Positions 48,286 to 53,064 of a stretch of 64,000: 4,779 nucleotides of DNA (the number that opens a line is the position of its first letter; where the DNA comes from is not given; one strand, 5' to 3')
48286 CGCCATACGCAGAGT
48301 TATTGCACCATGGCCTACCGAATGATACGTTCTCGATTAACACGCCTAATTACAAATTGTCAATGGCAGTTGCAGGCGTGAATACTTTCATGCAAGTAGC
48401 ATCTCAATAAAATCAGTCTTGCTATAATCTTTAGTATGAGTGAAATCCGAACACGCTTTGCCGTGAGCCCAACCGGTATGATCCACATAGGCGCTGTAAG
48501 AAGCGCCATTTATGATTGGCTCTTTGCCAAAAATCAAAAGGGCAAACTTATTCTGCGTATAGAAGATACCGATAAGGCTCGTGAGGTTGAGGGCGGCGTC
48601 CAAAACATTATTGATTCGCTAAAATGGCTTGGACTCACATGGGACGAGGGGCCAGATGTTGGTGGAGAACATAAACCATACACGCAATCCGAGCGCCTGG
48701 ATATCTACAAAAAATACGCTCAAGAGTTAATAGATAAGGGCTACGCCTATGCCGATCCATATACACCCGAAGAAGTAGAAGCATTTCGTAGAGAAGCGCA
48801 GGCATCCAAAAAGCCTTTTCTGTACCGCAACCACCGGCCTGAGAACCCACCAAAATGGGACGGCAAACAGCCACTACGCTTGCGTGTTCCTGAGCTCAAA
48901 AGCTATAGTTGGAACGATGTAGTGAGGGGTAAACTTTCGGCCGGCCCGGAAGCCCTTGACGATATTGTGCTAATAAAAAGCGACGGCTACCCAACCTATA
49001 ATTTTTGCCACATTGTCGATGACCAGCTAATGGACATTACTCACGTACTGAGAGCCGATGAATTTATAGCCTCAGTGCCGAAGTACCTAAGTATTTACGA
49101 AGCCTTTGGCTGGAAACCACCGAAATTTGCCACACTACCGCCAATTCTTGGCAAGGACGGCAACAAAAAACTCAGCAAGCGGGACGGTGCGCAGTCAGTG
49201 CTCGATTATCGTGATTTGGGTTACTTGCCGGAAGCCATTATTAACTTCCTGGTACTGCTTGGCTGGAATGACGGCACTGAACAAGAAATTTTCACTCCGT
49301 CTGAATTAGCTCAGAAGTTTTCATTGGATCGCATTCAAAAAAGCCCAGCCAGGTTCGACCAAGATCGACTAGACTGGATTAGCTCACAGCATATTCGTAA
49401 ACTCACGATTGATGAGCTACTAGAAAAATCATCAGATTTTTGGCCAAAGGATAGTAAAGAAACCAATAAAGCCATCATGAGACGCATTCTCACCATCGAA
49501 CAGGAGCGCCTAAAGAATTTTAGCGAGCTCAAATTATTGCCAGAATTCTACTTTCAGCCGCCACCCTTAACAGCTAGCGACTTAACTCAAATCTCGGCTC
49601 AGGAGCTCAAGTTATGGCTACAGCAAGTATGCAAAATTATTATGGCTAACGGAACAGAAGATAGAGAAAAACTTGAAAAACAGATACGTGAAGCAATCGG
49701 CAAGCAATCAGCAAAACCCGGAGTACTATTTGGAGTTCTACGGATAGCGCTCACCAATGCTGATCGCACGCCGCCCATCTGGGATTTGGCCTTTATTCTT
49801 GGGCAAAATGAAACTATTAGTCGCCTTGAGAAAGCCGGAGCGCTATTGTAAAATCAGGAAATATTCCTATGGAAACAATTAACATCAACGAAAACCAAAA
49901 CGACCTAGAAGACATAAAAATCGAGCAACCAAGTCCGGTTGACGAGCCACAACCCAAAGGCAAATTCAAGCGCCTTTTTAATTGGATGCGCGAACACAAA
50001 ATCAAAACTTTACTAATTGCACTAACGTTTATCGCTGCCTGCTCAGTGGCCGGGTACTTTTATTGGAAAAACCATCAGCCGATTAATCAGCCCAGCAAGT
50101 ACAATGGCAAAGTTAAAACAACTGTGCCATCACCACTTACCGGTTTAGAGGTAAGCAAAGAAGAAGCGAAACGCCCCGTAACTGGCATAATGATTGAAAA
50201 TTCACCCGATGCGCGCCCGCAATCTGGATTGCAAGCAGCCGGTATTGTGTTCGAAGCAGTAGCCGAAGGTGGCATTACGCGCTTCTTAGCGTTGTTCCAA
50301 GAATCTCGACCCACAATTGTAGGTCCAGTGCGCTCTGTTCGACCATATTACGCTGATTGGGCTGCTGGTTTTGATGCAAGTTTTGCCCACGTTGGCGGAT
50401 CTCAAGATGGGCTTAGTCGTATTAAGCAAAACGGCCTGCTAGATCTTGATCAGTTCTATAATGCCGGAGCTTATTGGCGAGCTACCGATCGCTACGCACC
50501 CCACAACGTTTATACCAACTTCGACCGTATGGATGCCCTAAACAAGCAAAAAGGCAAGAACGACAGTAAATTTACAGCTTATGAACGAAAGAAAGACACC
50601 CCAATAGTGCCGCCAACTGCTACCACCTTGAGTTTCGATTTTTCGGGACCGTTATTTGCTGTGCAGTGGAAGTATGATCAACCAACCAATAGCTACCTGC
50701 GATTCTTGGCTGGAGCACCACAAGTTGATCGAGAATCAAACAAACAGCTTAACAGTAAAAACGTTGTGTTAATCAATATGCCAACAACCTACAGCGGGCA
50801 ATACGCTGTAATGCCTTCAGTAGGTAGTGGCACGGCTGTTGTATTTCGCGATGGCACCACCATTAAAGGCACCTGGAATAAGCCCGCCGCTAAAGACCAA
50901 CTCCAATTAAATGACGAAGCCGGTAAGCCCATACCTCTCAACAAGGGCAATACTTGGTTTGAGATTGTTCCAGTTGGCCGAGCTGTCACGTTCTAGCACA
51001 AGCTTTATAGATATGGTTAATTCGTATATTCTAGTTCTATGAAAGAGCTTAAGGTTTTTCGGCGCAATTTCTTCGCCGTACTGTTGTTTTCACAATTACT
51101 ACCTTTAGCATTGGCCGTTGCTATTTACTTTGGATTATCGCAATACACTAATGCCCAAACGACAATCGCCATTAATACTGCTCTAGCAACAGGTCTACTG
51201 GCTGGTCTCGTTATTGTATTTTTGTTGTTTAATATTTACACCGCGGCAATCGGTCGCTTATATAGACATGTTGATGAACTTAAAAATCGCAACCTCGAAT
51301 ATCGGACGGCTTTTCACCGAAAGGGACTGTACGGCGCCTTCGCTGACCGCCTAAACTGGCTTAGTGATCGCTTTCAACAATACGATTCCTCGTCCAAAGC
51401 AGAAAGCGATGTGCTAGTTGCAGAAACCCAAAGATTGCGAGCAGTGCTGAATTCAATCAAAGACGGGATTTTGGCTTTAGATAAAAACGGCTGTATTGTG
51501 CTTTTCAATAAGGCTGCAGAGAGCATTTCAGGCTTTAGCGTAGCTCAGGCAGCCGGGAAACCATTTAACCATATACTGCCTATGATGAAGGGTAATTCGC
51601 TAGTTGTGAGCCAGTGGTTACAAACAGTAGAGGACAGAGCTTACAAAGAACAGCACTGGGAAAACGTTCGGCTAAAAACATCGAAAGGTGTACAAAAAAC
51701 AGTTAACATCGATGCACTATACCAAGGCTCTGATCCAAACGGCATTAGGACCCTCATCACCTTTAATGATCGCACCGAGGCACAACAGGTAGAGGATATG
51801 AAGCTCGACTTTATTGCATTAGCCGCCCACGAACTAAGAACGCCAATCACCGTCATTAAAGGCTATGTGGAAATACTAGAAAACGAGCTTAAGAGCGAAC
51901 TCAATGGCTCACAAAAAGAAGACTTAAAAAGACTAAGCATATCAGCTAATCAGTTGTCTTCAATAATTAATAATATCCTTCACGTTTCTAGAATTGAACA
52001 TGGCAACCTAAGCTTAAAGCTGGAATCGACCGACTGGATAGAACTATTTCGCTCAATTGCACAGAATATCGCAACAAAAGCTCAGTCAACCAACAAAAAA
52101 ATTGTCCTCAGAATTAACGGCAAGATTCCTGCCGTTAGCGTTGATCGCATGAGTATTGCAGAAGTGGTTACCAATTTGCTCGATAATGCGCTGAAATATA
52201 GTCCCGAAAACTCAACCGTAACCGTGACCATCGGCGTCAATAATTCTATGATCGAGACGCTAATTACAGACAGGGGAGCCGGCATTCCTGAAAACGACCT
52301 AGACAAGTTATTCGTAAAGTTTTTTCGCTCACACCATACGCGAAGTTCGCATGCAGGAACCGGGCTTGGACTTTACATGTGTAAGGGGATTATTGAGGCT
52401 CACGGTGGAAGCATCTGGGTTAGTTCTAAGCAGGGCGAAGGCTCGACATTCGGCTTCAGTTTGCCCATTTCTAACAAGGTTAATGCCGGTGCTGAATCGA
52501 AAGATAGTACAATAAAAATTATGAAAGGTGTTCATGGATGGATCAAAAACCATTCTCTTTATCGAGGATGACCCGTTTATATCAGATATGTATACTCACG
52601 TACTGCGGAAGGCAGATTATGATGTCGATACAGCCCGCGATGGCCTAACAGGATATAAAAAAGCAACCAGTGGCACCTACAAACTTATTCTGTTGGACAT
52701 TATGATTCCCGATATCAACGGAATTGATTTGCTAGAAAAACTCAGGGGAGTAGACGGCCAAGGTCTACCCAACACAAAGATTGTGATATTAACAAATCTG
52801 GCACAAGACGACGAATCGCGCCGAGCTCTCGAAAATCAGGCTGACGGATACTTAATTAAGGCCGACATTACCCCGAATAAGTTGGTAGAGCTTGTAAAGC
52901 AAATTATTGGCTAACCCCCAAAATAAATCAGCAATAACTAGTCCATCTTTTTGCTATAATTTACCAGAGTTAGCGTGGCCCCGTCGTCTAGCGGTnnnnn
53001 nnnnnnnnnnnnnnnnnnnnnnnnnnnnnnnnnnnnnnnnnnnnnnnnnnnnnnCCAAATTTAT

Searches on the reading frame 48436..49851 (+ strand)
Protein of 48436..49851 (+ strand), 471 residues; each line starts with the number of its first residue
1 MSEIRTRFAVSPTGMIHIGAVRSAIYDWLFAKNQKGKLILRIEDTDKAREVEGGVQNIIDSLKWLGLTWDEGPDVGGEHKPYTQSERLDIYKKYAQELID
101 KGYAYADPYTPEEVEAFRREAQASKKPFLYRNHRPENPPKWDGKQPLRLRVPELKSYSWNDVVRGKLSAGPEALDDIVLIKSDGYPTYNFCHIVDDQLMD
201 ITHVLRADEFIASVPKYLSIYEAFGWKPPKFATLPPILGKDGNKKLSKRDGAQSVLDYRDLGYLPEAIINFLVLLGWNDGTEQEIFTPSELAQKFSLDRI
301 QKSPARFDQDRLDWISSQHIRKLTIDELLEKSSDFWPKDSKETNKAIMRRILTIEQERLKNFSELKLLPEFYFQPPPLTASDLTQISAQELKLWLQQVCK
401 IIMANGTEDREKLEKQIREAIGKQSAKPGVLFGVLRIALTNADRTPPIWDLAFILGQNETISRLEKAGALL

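Call 74: search_protein_families(library=pfam, proteins=[window:48436-49851:+], max_evalue=0.001)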
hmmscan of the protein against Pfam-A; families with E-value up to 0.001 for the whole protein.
window:48436-49851:+ (471 aa): 2 families
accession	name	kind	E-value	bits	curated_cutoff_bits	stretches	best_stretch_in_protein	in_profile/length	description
PF00749.27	tRNA-synt_1c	-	4e-94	315.5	23.4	1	3-314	1-314/314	tRNA synthetases class I (E and Q), catalytic domain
PF19269.4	Anticodon_2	-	6.2e-17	62.7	23.6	1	329-467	3-140/141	Anticodon binding domain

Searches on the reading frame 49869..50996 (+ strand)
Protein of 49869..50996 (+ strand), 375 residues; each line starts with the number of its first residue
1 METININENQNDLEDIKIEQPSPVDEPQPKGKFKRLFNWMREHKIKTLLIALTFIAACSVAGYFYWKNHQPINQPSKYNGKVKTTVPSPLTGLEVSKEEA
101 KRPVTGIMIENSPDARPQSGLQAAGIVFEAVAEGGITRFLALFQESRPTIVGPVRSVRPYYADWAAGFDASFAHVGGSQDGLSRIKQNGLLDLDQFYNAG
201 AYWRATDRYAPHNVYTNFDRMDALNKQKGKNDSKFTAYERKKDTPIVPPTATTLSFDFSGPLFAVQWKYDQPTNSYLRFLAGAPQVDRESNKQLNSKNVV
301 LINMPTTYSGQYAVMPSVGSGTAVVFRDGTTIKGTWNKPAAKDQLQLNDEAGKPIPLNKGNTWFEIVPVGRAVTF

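Call 82: search_protein_families(library=pfam, proteins=[window:49869-50996:+], max_evalue=0.001)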
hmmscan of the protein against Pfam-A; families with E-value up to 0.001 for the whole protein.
window:49869-50996:+ (375 aa): 2 families
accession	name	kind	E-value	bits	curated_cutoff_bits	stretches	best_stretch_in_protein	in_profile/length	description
PF11258.13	DUF3048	-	8.9e-47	159.4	25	1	90-229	1-146/148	Protein of unknown function (DUF3048) N-terminal domain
PF17479.7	DUF3048_C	-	1.3e-24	87.2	25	1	265-363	11-113/114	Protein of unknown function (DUF3048) C-terminal domain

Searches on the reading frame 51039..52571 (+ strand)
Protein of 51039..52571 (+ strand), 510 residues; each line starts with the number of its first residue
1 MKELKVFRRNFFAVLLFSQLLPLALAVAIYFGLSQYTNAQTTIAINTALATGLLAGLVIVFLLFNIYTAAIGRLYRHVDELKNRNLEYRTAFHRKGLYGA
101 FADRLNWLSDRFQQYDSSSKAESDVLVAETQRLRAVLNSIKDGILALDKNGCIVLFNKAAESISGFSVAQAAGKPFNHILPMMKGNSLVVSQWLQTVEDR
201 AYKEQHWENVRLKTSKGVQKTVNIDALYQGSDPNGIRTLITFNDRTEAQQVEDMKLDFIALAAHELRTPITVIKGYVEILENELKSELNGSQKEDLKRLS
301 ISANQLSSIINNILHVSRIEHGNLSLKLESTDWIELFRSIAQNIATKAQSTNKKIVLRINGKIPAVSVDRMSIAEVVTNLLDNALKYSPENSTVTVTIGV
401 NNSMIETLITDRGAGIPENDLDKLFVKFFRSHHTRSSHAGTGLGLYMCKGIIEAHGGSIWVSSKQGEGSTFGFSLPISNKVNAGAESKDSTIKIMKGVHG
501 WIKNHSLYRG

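Call 82: search_protein_families(library=pfam, proteins=[window:51039-52571:+], max_evalue=0.001)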
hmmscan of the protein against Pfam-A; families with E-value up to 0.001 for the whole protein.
window:51039-52571:+ (510 aa): 6 families
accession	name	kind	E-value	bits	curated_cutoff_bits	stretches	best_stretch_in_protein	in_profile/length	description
PF02518.31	HATPase_c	-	6.4e-29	101.1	26.4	1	369-477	2-109/111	Histidine kinase-, DNA gyrase B-, and HSP90-like ATPase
PF00512.31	HisKA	-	1e-18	67.6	26.9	1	255-322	2-66/66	His Kinase A (phospho-acceptor) domain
PF00989.32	PAS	-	1.2e-10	41.9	22.6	1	132-182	2-52/113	PAS fold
PF13188.13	PAS_8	-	2.1e-06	27.8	21.8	1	131-177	1-44/65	PAS domain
PF13589.12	HATPase_c_3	-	9.6e-05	22.9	25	1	372-475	2-105/137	Histidine kinase-, DNA gyrase B-, and HSP90-like ATPase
PF08448.16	PAS_4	-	0.00053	20.6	23.1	1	137-185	1-48/110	PAS fold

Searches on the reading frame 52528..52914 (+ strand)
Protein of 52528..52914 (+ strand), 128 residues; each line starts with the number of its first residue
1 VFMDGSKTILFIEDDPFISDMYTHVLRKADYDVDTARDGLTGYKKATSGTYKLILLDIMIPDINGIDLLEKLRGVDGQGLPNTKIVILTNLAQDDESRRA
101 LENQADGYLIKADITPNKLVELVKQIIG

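Call 82: search_protein_families(library=pfam, proteins=[window:52528-52914:+], max_evalue=0.001)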
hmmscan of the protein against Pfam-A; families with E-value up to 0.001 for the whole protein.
window:52528-52914:+ (128 aa): 1 family
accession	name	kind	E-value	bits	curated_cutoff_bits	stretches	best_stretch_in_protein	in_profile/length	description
PF00072.30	Response_reg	-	3.7e-21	75.8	30.2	1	9-123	1-110/111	Response regulator receiver domain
